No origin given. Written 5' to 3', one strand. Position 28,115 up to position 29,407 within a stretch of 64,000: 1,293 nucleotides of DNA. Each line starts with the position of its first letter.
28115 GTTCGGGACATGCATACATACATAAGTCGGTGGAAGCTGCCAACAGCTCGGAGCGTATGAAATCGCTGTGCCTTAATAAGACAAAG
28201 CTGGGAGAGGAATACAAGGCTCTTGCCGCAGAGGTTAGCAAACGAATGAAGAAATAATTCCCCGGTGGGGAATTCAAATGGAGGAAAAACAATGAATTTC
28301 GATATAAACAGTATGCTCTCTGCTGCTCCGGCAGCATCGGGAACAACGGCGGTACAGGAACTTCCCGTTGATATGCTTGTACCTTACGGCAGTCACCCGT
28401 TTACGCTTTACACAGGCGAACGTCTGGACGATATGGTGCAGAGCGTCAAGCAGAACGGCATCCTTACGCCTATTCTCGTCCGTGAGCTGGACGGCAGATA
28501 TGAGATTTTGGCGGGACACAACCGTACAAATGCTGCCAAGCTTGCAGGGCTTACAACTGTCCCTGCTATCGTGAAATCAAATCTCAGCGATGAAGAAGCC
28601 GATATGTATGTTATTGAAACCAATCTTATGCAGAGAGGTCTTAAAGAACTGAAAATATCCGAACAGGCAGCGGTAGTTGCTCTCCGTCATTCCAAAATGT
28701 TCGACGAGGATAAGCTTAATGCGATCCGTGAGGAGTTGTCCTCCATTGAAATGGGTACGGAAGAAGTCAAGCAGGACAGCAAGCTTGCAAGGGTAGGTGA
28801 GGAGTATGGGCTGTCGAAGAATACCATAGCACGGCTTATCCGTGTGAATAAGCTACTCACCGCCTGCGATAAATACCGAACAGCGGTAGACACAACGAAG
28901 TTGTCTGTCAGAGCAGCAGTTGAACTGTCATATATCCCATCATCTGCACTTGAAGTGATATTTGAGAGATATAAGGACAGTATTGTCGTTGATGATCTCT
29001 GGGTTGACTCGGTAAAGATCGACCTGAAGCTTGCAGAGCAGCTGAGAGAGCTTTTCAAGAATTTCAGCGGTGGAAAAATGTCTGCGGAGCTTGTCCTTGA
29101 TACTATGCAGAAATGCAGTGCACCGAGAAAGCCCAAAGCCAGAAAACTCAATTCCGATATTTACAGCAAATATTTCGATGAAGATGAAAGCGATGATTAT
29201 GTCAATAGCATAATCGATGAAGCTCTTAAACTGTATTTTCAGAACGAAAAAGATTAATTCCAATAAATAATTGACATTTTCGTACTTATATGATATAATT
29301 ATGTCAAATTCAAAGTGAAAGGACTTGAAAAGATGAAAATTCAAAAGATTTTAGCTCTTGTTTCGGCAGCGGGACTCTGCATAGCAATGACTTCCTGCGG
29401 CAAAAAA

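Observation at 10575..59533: A 19-bp perfect palindrome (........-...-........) occurs at 13 loci, all inside the mobile element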

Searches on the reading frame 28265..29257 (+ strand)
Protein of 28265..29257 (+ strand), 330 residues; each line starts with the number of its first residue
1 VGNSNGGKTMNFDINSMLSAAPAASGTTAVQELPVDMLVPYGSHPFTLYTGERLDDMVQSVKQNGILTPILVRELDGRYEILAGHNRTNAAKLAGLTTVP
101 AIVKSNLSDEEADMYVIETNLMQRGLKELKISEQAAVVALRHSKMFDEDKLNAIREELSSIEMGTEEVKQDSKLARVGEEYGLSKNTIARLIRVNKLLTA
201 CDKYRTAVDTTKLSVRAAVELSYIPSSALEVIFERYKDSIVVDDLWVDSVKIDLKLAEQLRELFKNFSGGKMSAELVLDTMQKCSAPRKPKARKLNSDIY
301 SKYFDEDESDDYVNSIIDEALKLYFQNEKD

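Call 9: search_protein_families(library=pfam, proteins=[window:28265-29257:+], max_evalue=0.01)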
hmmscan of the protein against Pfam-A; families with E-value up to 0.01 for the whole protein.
window:28265-29257:+ (330 aa): 1 family
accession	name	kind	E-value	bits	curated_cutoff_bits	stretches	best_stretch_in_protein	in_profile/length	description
PF02195.25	ParB_N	-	1.2e-19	70.6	26.3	1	29-118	2-92/95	ParB N-terminal domain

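Call 22: search_solved_structures(query=window:28265-29257:+, max_evalue=0.01, show_alignments=2)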
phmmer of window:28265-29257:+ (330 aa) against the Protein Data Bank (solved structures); distinct sequences matched with E-value up to 0.01: 11.
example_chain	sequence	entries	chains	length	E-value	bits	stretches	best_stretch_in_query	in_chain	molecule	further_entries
7ng0_A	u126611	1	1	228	3.5e-15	59.6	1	30-129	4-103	Nucleoid occlusion protein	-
7nfu_A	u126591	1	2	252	3.7e-15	59.6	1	29-129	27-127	Nucleoid occlusion protein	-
4umk_A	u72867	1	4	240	1.7e-13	54.1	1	29-136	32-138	PROBABLE CHROMOSOME-PARTITIONING PROTEIN PARB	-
1vz0_A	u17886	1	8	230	1.3e-12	51.2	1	29-129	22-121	Chromosome-partitioning protein Spo0J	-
6sdk_A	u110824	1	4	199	2e-12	50.6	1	29-148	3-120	Stage 0 sporulation protein J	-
7bnk_A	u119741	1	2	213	3.9e-12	49.6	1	28-150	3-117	ParB family protein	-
7ol9_A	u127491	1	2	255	3.9e-12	49.6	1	29-131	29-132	Nucleoid occlusion protein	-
7bnr_A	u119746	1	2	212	1.3e-11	48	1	30-150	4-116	ParB family protein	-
7o0n_A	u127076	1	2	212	1.3e-11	47.9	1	30-150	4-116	ParB family protein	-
6t1f_A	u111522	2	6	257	2.4e-11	47.1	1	19-135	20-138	Chromosome-partitioning protein ParB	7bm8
8qa8_A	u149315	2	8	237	7.3e-06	29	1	13-126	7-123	Transcriptional repressor protein KorB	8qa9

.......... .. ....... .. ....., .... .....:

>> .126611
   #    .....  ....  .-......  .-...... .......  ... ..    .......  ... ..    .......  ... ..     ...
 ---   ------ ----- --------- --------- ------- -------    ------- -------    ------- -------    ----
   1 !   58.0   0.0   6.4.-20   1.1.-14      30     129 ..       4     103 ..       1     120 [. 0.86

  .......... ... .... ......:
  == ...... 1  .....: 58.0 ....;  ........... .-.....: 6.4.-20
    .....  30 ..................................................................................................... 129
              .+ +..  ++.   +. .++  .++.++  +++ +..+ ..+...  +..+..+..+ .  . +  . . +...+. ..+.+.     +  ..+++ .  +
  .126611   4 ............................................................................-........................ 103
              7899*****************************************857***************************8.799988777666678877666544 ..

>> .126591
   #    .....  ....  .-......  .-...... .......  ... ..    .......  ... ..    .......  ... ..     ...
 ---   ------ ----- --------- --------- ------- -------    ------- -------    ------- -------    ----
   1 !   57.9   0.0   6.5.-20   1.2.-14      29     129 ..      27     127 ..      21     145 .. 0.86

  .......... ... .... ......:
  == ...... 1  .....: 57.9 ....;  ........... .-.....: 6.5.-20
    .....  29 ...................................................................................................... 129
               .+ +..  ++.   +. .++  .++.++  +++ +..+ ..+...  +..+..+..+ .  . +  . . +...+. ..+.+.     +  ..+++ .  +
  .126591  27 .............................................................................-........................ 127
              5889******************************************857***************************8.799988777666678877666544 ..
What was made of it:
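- Closest known: KorB and its OB operators on IncP-1 plasmid RK2/RP4. Different: Sequence identity to KorB is marginal (E 7e-6, N-terminal domain only, call 22).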

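Call 23: search_protein_families(library=ncbifam, proteins=[window:28265-29257:+], max_evalue=0.01)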
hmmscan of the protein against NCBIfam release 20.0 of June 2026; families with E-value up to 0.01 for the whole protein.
window:28265-29257:+ (330 aa): 8 families
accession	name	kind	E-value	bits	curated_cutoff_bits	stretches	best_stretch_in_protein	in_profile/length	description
TIGR04285.1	nucleoid_noc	exception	3.7e-21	75.6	315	1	30-129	2-100/255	nucleoid occlusion protein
TIGR00180.1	parB_part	domain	1.1e-20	74.2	58.45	1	30-122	5-99/186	ParB/RepB/Spo0J family partition protein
TIGR03734.1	PRTRC_parB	hypoth_equivalog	3.5e-12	45.7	278.6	1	44-139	7-106/555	PRTRC system ParB family protein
TIGR03454.1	partition_RepB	equivalog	2.8e-08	33.5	201.5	1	52-112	86-147/325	plasmid partitioning protein RepB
NF010406.0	PRK13832.1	subfamily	0.00013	20.6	640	1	57-128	32-105/578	plasmid partitioning protein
NF010440.0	PRK13866.1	equivalog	0.00017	20.9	522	1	53-121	89-158/336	plasmid partitioning protein RepB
NF053625.1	SerKinSerKArch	equivalog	0.00067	18.9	380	1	52-110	33-94/244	ADP-dependent L-serine kinase SerK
NF010252.0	PRK13698.1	equivalog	0.0067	15.3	274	0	48-110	83-143/323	ParB/RepB/Spo0J family plasmid partition protein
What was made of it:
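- On ParABS / ParB-family site (parS-like): PF02195 E 1.2e-19 (call 9); TIGR00180 above its cut-off (call 23); PDB sequence hits to Noc, Spo0J and ParB (call 22).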

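Call 25: find_related_loci(query=A1, collection=metagenome_contigs, flank=10000)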
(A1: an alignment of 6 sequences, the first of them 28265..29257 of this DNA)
Query A1 (330 aa) in metagenome_contigs; peptide patterns used: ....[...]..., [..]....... (x = any residue, [..] = any of these).
600 stretches matched a pattern (row limit reached: there are more); 490 encode a relative of the query (tblastn E <= 1e-3); the best 80 are kept; 80 distinct loci.
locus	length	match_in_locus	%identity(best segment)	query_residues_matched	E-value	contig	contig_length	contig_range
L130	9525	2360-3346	71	1-328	3e-161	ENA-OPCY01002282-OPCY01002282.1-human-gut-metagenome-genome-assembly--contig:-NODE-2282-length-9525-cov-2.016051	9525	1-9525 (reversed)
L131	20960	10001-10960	68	8-326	6e-150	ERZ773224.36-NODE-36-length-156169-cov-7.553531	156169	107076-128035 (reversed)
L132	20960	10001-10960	68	8-326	2e-148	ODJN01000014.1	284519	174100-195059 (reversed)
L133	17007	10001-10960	67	8-326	3e-149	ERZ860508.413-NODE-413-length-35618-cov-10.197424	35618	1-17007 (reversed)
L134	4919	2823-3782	68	8-326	1e-150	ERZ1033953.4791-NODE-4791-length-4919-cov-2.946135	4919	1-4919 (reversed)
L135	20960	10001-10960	67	8-326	6e-148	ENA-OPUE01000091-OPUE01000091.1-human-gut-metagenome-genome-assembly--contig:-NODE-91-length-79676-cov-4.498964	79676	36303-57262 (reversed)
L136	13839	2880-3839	67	8-326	1e-147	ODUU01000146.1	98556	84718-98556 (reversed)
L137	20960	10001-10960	67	8-326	3e-147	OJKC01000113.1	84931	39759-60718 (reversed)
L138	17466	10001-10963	68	8-326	4e-145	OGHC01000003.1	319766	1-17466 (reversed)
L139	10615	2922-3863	66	9-327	5e-137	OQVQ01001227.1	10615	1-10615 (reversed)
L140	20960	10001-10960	67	8-326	9e-148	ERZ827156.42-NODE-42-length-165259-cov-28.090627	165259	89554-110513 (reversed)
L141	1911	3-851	67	46-326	2e-132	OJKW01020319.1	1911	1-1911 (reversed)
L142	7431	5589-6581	51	4-329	6e-105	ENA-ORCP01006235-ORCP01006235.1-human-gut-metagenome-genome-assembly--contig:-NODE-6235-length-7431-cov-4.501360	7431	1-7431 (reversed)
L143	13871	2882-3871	53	8-330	5e-102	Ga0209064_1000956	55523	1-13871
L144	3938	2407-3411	49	8-329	2e-101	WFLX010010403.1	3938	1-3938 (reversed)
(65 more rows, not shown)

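Call 48: search_solved_structures(query=A1, max_evalue=0.01, show_alignments=3)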
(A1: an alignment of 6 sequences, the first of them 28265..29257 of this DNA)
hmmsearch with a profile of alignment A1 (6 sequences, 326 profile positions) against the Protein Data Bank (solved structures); distinct sequences matched with E-value up to 0.01: 11.
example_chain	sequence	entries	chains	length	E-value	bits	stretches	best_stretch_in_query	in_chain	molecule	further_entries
6t1f_A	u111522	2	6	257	5.7e-16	61.7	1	25-112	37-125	Chromosome-partitioning protein ParB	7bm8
7nfu_A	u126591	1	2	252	1.8e-14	56.8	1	18-112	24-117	Nucleoid occlusion protein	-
7ng0_A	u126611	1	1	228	5e-14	55.3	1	20-112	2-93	Nucleoid occlusion protein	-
7ol9_A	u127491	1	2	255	1.5e-13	53.8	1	17-118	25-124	Nucleoid occlusion protein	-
6sdk_A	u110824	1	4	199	1.1e-12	50.9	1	20-100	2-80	Stage 0 sporulation protein J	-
1vz0_A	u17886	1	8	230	3.7e-12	49.2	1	23-112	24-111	Chromosome-partitioning protein Spo0J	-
4umk_A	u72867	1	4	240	4.4e-12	48.9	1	18-112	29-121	PROBABLE CHROMOSOME-PARTITIONING PROTEIN PARB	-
7bnk_A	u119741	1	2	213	8.2e-12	48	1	24-112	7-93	ParB family protein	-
7o0n_A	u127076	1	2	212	1.2e-11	47.5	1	26-112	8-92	ParB family protein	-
7bnr_A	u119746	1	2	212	1.2e-11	47.5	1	34-112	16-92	ParB family protein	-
8qa8_A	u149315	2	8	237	2e-05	27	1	43-105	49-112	Transcriptional repressor protein KorB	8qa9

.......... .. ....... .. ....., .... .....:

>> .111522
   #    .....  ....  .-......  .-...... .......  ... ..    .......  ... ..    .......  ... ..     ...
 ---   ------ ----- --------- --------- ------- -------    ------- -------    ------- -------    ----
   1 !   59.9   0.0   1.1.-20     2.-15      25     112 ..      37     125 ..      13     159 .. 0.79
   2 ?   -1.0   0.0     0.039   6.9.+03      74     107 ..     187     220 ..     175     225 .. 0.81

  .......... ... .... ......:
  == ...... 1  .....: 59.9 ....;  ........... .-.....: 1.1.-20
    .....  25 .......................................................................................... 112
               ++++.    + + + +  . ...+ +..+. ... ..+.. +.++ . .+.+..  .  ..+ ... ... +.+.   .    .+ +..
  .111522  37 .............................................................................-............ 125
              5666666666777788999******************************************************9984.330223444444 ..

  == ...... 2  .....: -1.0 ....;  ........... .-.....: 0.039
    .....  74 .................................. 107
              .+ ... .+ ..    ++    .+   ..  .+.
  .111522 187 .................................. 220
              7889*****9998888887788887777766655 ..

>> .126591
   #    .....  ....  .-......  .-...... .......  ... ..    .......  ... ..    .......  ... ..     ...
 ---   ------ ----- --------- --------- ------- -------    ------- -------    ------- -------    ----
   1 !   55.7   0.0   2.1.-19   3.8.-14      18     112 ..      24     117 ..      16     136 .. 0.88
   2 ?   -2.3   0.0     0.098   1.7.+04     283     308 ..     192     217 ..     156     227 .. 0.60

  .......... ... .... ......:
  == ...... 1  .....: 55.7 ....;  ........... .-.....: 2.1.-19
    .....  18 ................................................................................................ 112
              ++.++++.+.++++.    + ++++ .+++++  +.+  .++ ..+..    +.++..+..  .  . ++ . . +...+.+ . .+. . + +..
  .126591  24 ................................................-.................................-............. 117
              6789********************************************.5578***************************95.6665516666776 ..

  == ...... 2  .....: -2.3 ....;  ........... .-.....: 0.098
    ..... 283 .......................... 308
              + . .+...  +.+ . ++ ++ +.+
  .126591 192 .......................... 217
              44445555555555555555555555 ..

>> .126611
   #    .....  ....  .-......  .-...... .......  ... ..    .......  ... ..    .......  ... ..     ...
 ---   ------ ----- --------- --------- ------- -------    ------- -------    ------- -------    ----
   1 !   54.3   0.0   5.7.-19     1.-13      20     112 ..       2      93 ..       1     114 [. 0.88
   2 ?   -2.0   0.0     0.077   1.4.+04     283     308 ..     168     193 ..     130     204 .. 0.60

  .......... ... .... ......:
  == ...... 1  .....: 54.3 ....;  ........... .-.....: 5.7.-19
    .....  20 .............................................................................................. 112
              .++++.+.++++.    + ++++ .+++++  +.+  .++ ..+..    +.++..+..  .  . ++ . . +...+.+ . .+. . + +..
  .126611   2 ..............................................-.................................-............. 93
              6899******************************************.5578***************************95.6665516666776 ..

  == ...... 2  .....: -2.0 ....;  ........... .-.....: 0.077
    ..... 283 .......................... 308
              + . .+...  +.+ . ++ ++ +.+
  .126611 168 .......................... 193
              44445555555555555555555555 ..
